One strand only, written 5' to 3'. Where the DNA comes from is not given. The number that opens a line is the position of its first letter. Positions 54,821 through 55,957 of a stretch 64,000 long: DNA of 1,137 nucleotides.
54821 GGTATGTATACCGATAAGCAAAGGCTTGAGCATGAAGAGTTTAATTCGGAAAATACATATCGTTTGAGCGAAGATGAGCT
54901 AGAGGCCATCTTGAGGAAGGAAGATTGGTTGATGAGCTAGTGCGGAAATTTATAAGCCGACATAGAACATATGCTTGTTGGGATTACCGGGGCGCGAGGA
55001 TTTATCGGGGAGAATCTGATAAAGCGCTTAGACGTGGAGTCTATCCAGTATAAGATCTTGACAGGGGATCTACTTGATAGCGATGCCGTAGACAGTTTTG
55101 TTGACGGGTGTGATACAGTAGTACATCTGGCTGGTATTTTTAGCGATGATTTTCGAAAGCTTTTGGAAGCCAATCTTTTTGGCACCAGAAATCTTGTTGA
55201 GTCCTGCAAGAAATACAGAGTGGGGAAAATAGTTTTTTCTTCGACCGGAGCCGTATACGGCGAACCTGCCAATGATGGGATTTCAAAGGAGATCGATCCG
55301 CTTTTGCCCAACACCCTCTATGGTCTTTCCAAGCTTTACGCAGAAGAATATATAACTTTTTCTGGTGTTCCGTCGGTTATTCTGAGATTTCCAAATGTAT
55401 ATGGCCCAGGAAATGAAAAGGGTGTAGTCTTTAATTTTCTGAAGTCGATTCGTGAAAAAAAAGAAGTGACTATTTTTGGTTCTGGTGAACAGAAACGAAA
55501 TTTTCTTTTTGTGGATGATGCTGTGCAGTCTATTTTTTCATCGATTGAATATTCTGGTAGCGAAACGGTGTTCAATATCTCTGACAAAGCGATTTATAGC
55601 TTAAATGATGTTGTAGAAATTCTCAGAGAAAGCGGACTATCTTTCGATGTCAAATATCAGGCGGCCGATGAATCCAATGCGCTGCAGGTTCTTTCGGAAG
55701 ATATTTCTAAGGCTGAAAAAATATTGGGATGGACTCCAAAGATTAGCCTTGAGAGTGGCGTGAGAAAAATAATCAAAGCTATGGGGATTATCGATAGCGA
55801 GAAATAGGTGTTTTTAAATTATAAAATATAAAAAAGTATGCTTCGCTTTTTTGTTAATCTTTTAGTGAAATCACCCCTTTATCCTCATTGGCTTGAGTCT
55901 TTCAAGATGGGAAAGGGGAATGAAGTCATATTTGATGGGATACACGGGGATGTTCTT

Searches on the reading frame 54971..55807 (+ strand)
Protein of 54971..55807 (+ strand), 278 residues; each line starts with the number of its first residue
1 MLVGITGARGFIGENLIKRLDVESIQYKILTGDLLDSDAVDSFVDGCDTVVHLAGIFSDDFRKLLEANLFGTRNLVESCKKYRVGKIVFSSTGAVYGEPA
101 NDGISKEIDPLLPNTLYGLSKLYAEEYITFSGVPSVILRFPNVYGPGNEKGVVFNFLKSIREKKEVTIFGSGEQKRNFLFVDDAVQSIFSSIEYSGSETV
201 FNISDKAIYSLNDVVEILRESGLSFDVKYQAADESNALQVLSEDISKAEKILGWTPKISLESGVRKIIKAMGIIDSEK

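Call 88: search_protein_families(library=pfam, proteins=[window:54971-55807:+], max_evalue=0.001)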
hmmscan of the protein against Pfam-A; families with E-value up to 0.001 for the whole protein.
window:54971-55807:+ (278 aa): 7 families
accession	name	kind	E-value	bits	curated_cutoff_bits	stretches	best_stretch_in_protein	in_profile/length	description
PF01370.27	Epimerase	-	1.2e-39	136.6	20.9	1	5-203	3-239/240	NAD dependent epimerase/dehydratase family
PF16363.11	GDP_Man_Dehyd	-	8.7e-29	101.5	27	1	24-266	51-331/332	GDP-mannose 4,6 dehydratase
PF01073.25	3Beta_HSD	-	3.7e-18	66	22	1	23-184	42-221/280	3-beta hydroxysteroid dehydrogenase/isomerase family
PF04321.23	RmlD_sub_bind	-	1.7e-16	60.6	27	1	3-169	3-176/287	RmlD substrate binding domain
PF07993.18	NAD_binding_4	-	6.2e-12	45.7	20.1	1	35-186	77-256/258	Male sterility protein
PF02719.21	Polysacc_synt_2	-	1.4e-11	44.6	20.2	1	22-218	49-243/293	Polysaccharide biosynthesis protein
PF13460.12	NAD_binding_10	-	2.6e-10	40.9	27.2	1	24-146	38-149/184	NAD(P)H-binding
